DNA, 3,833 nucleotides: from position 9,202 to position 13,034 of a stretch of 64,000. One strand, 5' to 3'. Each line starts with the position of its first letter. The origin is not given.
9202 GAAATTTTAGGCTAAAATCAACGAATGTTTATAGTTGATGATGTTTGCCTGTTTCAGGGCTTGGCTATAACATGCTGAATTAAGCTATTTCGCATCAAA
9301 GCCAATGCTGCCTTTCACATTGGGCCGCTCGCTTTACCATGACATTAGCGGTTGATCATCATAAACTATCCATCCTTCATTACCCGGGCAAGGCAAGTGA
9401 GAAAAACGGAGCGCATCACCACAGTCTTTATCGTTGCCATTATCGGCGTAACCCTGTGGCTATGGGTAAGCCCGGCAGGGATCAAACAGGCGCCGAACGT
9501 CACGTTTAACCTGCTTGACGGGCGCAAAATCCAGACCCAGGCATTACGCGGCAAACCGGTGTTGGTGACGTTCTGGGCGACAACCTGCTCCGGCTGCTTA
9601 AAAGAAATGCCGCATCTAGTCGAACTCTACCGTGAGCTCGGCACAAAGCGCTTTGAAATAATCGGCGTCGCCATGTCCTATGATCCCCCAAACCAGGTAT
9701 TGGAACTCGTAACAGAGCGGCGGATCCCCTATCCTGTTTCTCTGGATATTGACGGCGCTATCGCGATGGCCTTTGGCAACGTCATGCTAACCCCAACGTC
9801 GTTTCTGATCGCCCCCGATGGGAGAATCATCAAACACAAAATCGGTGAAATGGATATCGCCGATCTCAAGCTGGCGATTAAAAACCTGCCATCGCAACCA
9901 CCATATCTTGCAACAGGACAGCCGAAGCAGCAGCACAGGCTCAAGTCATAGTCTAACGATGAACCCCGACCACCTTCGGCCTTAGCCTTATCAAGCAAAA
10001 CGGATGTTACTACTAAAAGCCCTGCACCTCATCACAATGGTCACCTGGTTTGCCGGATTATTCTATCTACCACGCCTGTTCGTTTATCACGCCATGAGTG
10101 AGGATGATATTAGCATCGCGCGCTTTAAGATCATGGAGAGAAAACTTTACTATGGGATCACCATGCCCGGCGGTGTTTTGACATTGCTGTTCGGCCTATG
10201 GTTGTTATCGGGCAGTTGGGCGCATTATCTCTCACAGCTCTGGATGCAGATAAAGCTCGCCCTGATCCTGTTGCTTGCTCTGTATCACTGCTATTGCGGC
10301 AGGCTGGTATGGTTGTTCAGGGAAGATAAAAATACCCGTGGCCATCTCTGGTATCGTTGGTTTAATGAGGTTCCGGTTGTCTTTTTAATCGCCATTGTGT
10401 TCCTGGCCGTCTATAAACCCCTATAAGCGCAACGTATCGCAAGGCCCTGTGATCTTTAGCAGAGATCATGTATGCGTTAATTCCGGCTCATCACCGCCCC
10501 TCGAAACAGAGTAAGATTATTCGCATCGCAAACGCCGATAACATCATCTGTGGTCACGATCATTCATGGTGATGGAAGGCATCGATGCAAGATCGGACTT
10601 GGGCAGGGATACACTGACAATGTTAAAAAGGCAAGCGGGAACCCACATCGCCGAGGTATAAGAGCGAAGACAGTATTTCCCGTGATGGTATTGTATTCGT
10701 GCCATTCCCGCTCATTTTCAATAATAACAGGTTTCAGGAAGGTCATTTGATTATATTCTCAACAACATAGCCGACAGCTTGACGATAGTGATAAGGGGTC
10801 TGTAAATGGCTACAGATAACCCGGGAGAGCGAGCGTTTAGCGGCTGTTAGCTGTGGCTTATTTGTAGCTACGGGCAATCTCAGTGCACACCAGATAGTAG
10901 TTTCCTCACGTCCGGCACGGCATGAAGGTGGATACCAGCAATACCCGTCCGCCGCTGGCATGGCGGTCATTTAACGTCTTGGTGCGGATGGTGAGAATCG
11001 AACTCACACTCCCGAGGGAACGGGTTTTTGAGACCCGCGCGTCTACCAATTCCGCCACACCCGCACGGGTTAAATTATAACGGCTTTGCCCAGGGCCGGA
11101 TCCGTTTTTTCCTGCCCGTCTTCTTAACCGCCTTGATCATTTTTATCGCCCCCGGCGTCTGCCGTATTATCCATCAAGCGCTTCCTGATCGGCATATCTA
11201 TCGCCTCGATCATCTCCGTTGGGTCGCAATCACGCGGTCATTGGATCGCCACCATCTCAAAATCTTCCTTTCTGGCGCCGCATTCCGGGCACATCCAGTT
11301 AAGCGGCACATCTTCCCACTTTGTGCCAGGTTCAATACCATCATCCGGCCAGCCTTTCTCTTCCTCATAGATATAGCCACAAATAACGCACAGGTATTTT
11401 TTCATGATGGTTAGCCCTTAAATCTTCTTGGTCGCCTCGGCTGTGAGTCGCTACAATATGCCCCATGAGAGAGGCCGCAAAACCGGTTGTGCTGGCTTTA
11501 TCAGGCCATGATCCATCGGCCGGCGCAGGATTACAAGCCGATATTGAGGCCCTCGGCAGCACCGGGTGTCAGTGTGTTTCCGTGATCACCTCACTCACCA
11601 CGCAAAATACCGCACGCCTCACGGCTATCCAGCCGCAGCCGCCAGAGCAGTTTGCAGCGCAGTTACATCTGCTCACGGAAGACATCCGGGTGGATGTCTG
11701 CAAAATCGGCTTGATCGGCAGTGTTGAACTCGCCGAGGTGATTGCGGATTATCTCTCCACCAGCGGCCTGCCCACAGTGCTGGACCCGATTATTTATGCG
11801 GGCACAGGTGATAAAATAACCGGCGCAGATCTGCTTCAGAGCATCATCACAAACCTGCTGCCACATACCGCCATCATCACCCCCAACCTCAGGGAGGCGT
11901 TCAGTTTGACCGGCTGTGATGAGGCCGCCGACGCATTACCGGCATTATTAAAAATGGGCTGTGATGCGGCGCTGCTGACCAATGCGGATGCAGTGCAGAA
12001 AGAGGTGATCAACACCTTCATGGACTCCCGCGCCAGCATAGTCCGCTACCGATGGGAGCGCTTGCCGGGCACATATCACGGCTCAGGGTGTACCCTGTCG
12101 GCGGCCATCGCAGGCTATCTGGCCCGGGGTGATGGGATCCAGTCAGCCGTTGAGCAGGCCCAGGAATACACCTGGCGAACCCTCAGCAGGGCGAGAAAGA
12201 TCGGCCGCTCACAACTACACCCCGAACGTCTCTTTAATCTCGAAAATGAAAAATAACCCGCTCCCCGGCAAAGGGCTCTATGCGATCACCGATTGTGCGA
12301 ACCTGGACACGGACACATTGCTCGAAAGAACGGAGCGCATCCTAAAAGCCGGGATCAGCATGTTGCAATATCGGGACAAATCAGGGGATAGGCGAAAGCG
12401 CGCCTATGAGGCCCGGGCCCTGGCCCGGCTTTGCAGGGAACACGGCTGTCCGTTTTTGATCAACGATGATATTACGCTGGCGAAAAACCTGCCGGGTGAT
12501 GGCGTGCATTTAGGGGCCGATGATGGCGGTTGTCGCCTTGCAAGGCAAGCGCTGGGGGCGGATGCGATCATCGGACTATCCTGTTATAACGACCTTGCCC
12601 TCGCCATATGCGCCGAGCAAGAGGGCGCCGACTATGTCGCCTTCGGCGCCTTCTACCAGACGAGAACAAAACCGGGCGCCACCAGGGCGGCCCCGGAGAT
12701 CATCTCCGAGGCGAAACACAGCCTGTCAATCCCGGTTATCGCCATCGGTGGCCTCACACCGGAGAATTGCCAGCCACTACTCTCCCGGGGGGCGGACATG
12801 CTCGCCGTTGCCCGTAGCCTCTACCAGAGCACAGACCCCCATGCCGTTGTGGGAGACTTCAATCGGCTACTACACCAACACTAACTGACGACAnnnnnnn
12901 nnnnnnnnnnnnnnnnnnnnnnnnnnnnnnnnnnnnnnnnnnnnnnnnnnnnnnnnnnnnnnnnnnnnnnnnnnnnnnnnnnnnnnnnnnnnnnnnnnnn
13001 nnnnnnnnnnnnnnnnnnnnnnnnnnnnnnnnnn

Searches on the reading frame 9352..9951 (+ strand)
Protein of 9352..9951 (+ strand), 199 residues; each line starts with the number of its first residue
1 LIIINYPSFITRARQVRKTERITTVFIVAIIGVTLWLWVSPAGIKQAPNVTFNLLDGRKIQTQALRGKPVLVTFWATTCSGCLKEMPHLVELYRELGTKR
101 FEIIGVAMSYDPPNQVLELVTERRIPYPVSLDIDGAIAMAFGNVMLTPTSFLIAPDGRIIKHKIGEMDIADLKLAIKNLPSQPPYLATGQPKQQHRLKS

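Call 27: search_protein_families(library=pfam, proteins=[window:9352-9951:+], max_evalue=0.00001)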
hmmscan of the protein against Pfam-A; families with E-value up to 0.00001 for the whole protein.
window:9352-9951:+ (199 aa): 3 families
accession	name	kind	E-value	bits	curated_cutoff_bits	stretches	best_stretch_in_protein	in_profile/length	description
PF08534.16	Redoxin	-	1.2e-23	84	26.6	1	46-168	5-137/148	Redoxin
PF00578.27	AhpC-TSA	-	1.9e-21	76.7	26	1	45-160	3-122/124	AhpC/TSA family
PF13905.12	Thioredoxin_8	-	1.1e-08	35.7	27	1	67-159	1-94/94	Thioredoxin-like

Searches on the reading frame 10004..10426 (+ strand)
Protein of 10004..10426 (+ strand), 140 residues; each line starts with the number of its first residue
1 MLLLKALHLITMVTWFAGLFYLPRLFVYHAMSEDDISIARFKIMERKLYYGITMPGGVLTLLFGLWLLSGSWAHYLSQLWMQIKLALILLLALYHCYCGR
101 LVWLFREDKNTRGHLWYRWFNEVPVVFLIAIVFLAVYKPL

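Call 27: search_protein_families(library=pfam, proteins=[window:10004-10426:+], max_evalue=0.00001)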
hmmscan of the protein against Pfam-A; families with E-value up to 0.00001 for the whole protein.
window:10004-10426:+ (140 aa): 2 families
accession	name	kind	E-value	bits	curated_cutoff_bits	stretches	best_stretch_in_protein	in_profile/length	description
PF03653.18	UPF0093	-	5.2e-42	144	34.2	1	3-139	7-145/146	Uncharacterised protein family (UPF0093)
PF05425.18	CopD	-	8.7e-07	29.7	32.1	1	50-136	8-103/105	Copper resistance protein D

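Call 78: find_encoding_contigs(protein=window:10004-10426:+, flank=10000, max_places=3)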
Protein window:10004-10426:+ (140 aa): no gene with exactly this product is on record in the collection.

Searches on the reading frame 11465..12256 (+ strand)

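Call 27: search_protein_families(library=pfam, proteins=[window:11465-12256:+], max_evalue=0.00001)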
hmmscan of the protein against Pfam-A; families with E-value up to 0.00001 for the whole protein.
window:11465-12256:+ (263 aa): 1 family
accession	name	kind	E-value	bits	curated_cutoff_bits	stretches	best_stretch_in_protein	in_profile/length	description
PF08543.17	Phos_pyr_kin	-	1.8e-63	214.6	27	1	16-250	1-242/246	Phosphomethylpyrimidine kinase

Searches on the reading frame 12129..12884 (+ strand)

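Call 73: search_protein_families(library=pfam, proteins=[window:12129-12884:+], max_evalue=0.01)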
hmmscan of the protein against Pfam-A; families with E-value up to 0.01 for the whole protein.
window:12129-12884:+ (251 aa): 1 family
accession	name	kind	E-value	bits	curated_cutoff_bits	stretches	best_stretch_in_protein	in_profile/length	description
PF02581.23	TMP-TENI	-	9.8e-55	185.1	27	1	50-230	1-179/180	Thiamine monophosphate synthase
